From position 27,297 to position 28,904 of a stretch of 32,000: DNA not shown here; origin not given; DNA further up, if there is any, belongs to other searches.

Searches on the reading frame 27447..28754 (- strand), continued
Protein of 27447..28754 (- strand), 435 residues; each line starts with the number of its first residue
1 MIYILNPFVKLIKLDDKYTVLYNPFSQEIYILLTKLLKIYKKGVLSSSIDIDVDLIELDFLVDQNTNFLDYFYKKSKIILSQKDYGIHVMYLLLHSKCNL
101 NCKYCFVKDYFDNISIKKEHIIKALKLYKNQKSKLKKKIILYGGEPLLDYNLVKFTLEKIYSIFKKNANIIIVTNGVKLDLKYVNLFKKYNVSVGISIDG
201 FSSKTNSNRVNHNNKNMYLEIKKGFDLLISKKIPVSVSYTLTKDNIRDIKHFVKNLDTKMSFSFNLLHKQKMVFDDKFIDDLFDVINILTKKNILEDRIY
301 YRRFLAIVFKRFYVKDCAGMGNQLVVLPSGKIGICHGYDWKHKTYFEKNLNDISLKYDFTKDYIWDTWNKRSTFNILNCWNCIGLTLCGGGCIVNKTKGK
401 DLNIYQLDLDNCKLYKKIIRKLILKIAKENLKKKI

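Call 51: predict_structure(alignment_id=A4)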
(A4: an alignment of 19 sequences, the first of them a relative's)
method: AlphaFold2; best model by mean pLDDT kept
length: 435 residues; sequences in the alignment: 19
mean_pLDDT: 89.1   pTM: 0.88
mean pLDDT of the five models: 89.1, 88.6, 88.3, 88.1, 84.0
residues with pLDDT >= 90: 258; 70-90: 158; 50-70: 19; < 50: 0
segments of 3 or more residues with pLDDT < 50: none
pLDDT, mean of each block of 10 residues (from residue 1): 93 95 95 91 76 87 95 93 87 90 80 92 98 95 80 97 95 92 96 92 86 90 93 92 85 87 73 76 92 89 91 86 94 90 90 96 90 90 90 74 79 90 93 77
secondary structure, 60 per line:
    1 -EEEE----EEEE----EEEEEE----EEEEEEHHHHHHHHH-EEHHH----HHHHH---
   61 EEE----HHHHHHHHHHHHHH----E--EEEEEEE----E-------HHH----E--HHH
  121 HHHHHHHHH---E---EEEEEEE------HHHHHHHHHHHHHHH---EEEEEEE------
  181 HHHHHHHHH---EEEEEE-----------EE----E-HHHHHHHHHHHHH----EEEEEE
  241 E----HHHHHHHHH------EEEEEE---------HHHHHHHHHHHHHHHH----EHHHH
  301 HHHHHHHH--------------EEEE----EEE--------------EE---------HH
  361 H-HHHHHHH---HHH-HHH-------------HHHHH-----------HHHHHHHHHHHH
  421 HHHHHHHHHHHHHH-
elements in order: E2-5 E10-13 E18-23 E28-33 H34-42 H53-57 E61-63 H68-81 E89-95 H118-129 E137-143 H150-164 E168-174 H181-189 E193-198 H218-230 E235-241 H246-254 E261-266 H276-291 H297-308 E323-326 E331-333 H363-369 H393-397 H409-434

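Call 54: fold_search(model_id=the predicted structure, library=pdb)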
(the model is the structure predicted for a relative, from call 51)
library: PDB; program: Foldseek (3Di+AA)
matches with E <= 10: 1365; with E <= 0.001: 79
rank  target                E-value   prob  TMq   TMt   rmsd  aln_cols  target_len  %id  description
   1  8vpo                  3.4e-21  1.00  0.68  0.66   5.3       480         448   22  X-Ray Crystal Structure of TigE from Paramaledivibacter caminithermalis (released 2024-02-07)
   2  5why_B                1.1e-17  1.00  0.66  0.68   8.6       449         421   18  Structural Insights into Thioether Bond Formation in the Biosynthesis of Sactipeptides (released 2017-07-26)
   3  5wgg_A                4.4e-17  1.00  0.66  0.65   8.5       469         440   17  Structural Insights into Thioether Bond Formation in the Biosynthesis of Sactipeptides (released 2017-07-26)
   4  5why_A                1.6e-16  1.00  0.66  0.68   8.6       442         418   18  Structural Insights into Thioether Bond Formation in the Biosynthesis of Sactipeptides (released 2017-07-26)
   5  4k36_A                3.6e-14  1.00  0.62  0.70   4.6       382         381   19  His6 tagged anSMEcpe with bound AdoMet (released 2013-05-08)
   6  4k39_A                4.5e-14  1.00  0.62  0.73   4.7       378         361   20  Native anSMEcpe with bound AdoMet and Cp18Cys peptide (released 2013-05-08)
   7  4k36_B                1.2e-13  1.00  0.62  0.73   4.2       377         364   19  His6 tagged anSMEcpe with bound AdoMet (released 2013-05-08)
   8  4k37_A                1.5e-13  1.00  0.63  0.74   4.5       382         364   18  Native anSMEcpe with bound AdoMet (released 2013-05-08)
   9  4k39_B                2.2e-13  1.00  0.64  0.76   4.2       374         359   19  Native anSMEcpe with bound AdoMet and Cp18Cys peptide (released 2013-05-08)
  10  4k38_A                2.2e-13  1.00  0.64  0.74   4.4       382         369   19  Native anSMEcpe with bound AdoMet and Kp18Cys peptide (released 2013-05-08)
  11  4k37_B                6.3e-13  1.00  0.63  0.74   4.1       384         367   19  Native anSMEcpe with bound AdoMet (released 2013-05-08)
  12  4k38_B                6.3e-13  1.00  0.61  0.72   4.4       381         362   19  Native anSMEcpe with bound AdoMet and Kp18Cys peptide (released 2013-05-08)
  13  5v1q_B                6.6e-12  1.00  0.52  0.51  14.6       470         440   16  Crystal structure of Streptococcus suis SuiB (released 2017-08-30)
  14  5v1s_B                1.0e-11  1.00  0.51  0.52  14.8       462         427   17  Crystal structure of Streptococcus suis SuiB bound to S-adenosylmethionine (released 2017-08-30)
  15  9gm3_C                2.1e-11  1.00  0.64  0.74   4.1       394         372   16  Crystal structure of the complex formed between the radical SAM protein ChlB and the leader region of its precursor su (released 2025-06-25)
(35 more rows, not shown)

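Call 56: search_solved_structures(query=P0002, max_evalue=1e-10, show_alignments=2)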
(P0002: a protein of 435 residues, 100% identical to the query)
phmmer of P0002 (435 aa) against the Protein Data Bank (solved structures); distinct sequences matched with E-value up to 1e-10: 1.
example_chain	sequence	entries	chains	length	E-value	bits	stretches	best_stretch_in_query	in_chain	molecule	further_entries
8vpo_A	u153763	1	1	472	2.3e-16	63.2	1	47-424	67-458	Radical SAM core domain-containing protein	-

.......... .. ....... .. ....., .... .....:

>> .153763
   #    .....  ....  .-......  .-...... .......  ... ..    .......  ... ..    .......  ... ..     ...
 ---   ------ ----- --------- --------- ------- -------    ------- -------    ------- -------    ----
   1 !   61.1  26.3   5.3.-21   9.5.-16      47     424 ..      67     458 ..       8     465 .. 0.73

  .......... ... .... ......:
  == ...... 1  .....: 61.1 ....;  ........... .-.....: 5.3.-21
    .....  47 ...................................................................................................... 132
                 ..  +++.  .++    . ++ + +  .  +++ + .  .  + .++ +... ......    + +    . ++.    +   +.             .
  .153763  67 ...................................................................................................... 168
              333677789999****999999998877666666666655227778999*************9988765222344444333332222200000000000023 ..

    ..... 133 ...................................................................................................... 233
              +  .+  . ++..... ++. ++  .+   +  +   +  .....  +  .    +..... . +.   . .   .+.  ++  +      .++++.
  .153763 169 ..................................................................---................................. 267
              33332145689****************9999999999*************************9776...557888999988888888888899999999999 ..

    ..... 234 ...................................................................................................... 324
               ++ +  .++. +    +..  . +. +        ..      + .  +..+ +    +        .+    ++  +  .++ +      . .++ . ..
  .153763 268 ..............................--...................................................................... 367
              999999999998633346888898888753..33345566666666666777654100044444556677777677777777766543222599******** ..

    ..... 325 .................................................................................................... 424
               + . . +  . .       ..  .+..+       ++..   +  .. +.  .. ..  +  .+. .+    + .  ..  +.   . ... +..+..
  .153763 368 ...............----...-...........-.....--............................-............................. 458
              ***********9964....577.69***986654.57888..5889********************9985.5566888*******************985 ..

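Call 67: search_protein_families(library=ncbifam, proteins=[P0003, P0006, P0005], max_evalue=1e-20)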
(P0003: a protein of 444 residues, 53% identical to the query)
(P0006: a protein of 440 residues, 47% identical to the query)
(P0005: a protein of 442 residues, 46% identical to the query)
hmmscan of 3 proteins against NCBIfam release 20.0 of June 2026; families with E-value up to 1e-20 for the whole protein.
P0003 (444 aa): 9 families
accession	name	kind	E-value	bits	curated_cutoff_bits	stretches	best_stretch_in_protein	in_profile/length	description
TIGR04136.1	rSAM_FibroRumin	equivalog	4.7e-53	180.7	400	1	86-429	87-453/458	FibroRumin system radical SAM peptide maturase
NF047865.1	rSAM_PapB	equivalog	3.9e-32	111.8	340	1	91-399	4-321/330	PapB family radical SAM/SPASM ranthipeptide maturase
NF041707.1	rSAM_YhhB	equivalog_domain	1e-24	87.2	445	1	93-235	5-157/369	cyclophane-forming radical SAM/SPASM peptide maturase YhhB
TIGR03978.1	rSAM_paired_1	equivalog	1.1e-24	87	370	1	15-257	9-256/466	His-Xaa-Ser system radical SAM maturase HxsB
TIGR03974.1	rSAM_six_Cys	equivalog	2.4e-23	82.7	425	1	74-422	81-442/451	thioether cross-link-forming SCIFF peptide maturase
NF041298.1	rSAM_mat_DynA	equivalog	1.8e-22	79.8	450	1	99-397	10-323/356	dynobactin maturation radical SAM/SPASM protein DynA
TIGR04083.1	rSAM_pep_methan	hypoth_equivalog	6.1e-21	74.7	300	0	90-439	1-353/376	TIGR04083 family peptide-modifying radical SAM enzyme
TIGR03942.1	sulfatase_rSAM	equivalog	7.8e-21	74.5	349.45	0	90-404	1-333/363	anaerobic sulfatase maturase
NF038107.1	rSAM_NF038107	equivalog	7.8e-21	74.3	600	0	6-422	6-423/444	Cys-every-fifth radical SAM/SPASM peptide maturase CefB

P0006 (440 aa): 7 families
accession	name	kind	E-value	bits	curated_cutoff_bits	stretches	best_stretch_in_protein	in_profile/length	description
TIGR04136.1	rSAM_FibroRumin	equivalog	1.7e-50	172.2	400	1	51-421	53-446/458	FibroRumin system radical SAM peptide maturase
NF047865.1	rSAM_PapB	equivalog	7e-33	114.2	340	1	90-398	2-319/330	PapB family radical SAM/SPASM ranthipeptide maturase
TIGR03974.1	rSAM_six_Cys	equivalog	9.2e-25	87.4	425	1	46-419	50-440/451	thioether cross-link-forming SCIFF peptide maturase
TIGR03978.1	rSAM_paired_1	equivalog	2.4e-23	82.6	370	0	46-251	35-250/466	His-Xaa-Ser system radical SAM maturase HxsB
NF038107.1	rSAM_NF038107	equivalog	5.4e-23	81.5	600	1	18-431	15-433/444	Cys-every-fifth radical SAM/SPASM peptide maturase CefB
TIGR04064.1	rSAM_nif11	equivalog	5.9e-23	81.3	518.7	0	55-239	49-232/459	nif11-like peptide radical SAM maturase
NF041707.1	rSAM_YhhB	equivalog_domain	2.3e-22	79.4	445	1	95-427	6-364/369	cyclophane-forming radical SAM/SPASM peptide maturase YhhB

P0005 (442 aa): 13 families
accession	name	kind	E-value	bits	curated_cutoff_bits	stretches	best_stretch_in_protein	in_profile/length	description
TIGR04136.1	rSAM_FibroRumin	equivalog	5.1e-51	173.9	400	1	49-422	49-443/458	FibroRumin system radical SAM peptide maturase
NF047865.1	rSAM_PapB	equivalog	5.9e-40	137.5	340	1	93-401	2-320/330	PapB family radical SAM/SPASM ranthipeptide maturase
NF038107.1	rSAM_NF038107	equivalog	1.6e-32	112.9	600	1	13-400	9-402/444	Cys-every-fifth radical SAM/SPASM peptide maturase CefB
TIGR03974.1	rSAM_six_Cys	equivalog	7.9e-28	97.5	425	1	57-429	64-446/451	thioether cross-link-forming SCIFF peptide maturase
NF041707.1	rSAM_YhhB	equivalog_domain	7.6e-27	94.2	445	1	96-236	4-154/369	cyclophane-forming radical SAM/SPASM peptide maturase YhhB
TIGR04064.1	rSAM_nif11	equivalog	8.1e-25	87.4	518.7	0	87-241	71-231/459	nif11-like peptide radical SAM maturase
TIGR04163.1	rSAM_cobopep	equivalog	3e-23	82.3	375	0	84-264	55-239/428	peptide-modifying radical SAM enzyme CbpB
TIGR03942.1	sulfatase_rSAM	equivalog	9.1e-23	80.9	349.45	0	100-264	7-179/363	anaerobic sulfatase maturase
NF041298.1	rSAM_mat_DynA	equivalog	1.7e-21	76.6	450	0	104-268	11-181/356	dynobactin maturation radical SAM/SPASM protein DynA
TIGR04083.1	rSAM_pep_methan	hypoth_equivalog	3.4e-21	75.5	300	0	103-258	9-161/376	TIGR04083 family peptide-modifying radical SAM enzyme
TIGR03906.1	quino_hemo_SAM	equivalog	4.3e-21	75.1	453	0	29-249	30-259/467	quinohemoprotein amine dehydrogenase maturation protein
TIGR03978.1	rSAM_paired_1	equivalog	4.8e-21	75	370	0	56-259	43-255/466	His-Xaa-Ser system radical SAM maturase HxsB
NF040492.1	not_ScfB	exception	7.5e-21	74.5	855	0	79-402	80-419/450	ScfB-related radical SAM/SPASM orphan maturase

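Call 72: search_solved_structures(query=A4, max_evalue=1e-15, show_alignments=2)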
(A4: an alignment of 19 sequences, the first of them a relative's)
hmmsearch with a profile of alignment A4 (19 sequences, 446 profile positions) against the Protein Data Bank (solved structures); distinct sequences matched with E-value up to 1e-15: 7.
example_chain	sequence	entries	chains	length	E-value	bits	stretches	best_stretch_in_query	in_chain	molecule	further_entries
5wgg_A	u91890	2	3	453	3e-61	210.6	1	35-434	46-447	Radical SAM domain protein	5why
8vpo_A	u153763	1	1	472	4.3e-53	183.7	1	2-435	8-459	Radical SAM core domain-containing protein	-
4k37_A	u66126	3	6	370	6.7e-45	156.7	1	99-431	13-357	Anaerobic sulfatase-maturating enzyme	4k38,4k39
4k36_A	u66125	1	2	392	1.2e-44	155.8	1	99-431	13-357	Anaerobic sulfatase-maturating enzyme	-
9gm3_A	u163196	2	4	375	1.1e-31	113.1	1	86-252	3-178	ChlB radical SAM domain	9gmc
6efn_A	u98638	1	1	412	1.6e-22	82.9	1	93-265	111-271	Sporulation killing factor maturation protein SkfB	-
5v1q_A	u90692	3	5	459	5.8e-17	64.6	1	63-422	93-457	Radical SAM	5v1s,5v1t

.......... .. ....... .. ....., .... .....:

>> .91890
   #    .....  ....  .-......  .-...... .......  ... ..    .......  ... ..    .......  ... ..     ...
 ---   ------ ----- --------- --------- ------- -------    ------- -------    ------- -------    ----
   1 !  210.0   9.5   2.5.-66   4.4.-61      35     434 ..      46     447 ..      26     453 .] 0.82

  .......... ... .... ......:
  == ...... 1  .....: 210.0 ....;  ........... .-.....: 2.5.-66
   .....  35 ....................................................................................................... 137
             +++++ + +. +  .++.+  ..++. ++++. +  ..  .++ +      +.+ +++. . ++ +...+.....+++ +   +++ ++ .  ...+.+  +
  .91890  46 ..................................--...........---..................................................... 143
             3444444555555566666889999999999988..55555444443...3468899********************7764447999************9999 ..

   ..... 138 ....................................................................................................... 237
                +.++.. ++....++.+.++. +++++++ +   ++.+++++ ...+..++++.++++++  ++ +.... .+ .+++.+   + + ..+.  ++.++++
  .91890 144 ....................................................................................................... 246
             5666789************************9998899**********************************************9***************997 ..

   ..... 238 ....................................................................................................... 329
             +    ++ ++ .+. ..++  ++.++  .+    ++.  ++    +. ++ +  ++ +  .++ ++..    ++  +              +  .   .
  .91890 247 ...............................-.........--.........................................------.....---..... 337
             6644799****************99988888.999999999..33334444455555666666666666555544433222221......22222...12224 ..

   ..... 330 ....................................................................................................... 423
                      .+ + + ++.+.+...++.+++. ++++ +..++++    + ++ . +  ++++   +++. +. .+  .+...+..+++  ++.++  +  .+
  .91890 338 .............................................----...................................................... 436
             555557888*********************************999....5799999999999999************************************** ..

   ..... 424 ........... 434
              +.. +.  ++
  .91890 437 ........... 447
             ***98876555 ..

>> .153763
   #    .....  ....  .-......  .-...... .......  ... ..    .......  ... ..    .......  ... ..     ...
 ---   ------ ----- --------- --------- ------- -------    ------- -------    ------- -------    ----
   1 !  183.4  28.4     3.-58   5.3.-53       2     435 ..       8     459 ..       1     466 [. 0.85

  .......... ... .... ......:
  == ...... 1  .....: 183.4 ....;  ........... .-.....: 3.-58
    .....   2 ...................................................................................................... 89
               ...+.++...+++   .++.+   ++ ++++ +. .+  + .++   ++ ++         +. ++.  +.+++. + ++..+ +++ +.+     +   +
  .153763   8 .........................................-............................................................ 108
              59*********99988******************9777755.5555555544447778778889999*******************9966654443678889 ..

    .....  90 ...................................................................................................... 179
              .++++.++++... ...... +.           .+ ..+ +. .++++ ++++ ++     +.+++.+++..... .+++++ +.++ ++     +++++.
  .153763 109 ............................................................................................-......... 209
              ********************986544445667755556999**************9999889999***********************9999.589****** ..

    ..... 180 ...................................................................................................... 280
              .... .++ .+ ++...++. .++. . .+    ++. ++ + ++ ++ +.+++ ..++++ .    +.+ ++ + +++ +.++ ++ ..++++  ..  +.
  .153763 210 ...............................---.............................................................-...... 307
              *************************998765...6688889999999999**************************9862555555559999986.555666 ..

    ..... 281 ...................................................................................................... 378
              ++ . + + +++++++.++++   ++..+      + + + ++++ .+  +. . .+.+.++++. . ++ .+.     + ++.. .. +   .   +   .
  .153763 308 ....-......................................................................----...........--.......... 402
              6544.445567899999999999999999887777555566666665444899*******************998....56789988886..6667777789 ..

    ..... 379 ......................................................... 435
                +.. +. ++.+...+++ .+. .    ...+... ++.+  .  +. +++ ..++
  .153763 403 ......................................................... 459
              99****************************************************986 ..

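Call 75: find_related_loci(query=A1, collection=viral_contigs, flank=4000)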
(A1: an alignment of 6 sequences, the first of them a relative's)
Query A1 (435 aa) in viral_contigs; peptide patterns used: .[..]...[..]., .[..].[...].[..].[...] (x = any residue, [..] = any of these).
600 stretches matched a pattern (row limit reached: there are more); 2 encode a relative of the query (tblastn E <= 1e-3); 2 distinct loci.
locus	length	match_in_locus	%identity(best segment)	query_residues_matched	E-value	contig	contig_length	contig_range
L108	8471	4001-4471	30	91-249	9e-13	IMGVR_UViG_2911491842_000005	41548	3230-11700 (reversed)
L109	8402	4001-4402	27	92-218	2e-10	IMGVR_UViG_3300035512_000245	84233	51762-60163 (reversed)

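Call 77: search_protein_families(library=ncbifam, proteins=[L011:2575-3795:+, L004:2132-3241:+, L007:1745-2956:+, L008:11310-12419:+], max_evalue=1)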
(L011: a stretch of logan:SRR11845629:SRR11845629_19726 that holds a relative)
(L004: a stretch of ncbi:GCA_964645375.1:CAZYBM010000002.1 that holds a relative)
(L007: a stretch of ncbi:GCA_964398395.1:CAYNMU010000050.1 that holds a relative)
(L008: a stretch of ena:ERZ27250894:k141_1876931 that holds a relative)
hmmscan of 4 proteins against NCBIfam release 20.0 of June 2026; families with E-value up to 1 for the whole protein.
L011:2575-3795:+ (406 aa): 5 families
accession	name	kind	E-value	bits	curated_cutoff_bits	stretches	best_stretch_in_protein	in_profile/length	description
TIGR02721.1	ycfN_thiK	equivalog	0.0096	15.1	299.45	1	304-364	148-205/256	thiamine kinase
TIGR03724.2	arch_bud32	equivalog_domain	0.083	12.4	125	1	302-328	104-131/193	KEOPS complex kinase/ATPase Bud32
TIGR03684.1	arCOG00985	hypoth_equivalog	0.091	12.6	120.6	1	210-270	17-78/154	arCOG04150 universal archaeal PUA-domain protein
NF011462.0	PRK14879.1-3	equivalog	0.2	11.4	174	1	299-348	98-145/192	Kae1-associated kinase Bud32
NF038151.1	lanthi_synth_III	equivalog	0.21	9.9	575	1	304-331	357-386/833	class III lanthionine synthetase LanKC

L004:2132-3241:+ (369 aa): 5 families
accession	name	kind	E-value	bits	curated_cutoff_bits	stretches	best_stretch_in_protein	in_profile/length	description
NF008738.0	PRK11768.1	equivalog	0.00016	21.2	194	1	225-299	159-231/327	serine/threonine protein kinase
TIGR03724.2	arch_bud32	equivalog_domain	0.0031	17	125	1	226-293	59-132/193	KEOPS complex kinase/ATPase Bud32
NF007174.0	PRK09605.1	equivalog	0.05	12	447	1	206-289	391-471/535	bifunctional N(6)-L-threonylcarbamoyladenine synthase/serine/threonine protein kinase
TIGR02721.1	ycfN_thiK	equivalog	0.078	12.1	299.45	1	249-305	130-187/256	thiamine kinase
NF012171.0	APH_6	equivalog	0.13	11.5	325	1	255-291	146-184/270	APH(6)-I family aminoglycoside O-phosphotransferase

L007:1745-2956:+ (403 aa): 6 families
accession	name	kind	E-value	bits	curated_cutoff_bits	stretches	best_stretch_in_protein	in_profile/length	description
NF011462.0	PRK14879.1-3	equivalog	8.5e-06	25.7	174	1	297-346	100-146/192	Kae1-associated kinase Bud32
TIGR03724.2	arch_bud32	equivalog_domain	5.1e-05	22.8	125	1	299-323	105-129/193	KEOPS complex kinase/ATPase Bud32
TIGR02457.1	TreS_Cterm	hypoth_equivalog_domain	0.0058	15.4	375.05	1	301-322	383-404/529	putative maltokinase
NF011464.0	PRK14879.1-7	equivalog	0.0063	16.3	246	1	297-328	121-152/221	Kae1-associated kinase Bud32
NF007174.0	PRK09605.1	equivalog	0.024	13.1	447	1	298-323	446-471/535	bifunctional N(6)-L-threonylcarbamoyladenine synthase/serine/threonine protein kinase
NF038156.1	lant_syn_V_LxmK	equivalog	0.14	11.2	315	1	297-337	190-230/347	class V lanthionine synthetase subunit LxmK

L008:11310-12419:+ (369 aa): 3 families
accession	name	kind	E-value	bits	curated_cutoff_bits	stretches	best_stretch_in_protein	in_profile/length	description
NF008738.0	PRK11768.1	equivalog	0.0039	16.6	194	1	261-295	193-227/327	serine/threonine protein kinase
TIGR03724.2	arch_bud32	equivalog_domain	0.022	14.3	125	1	266-288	105-128/193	KEOPS complex kinase/ATPase Bud32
NF012171.0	APH_6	equivalog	0.034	13.4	325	1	246-287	137-180/270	APH(6)-I family aminoglycoside O-phosphotransferase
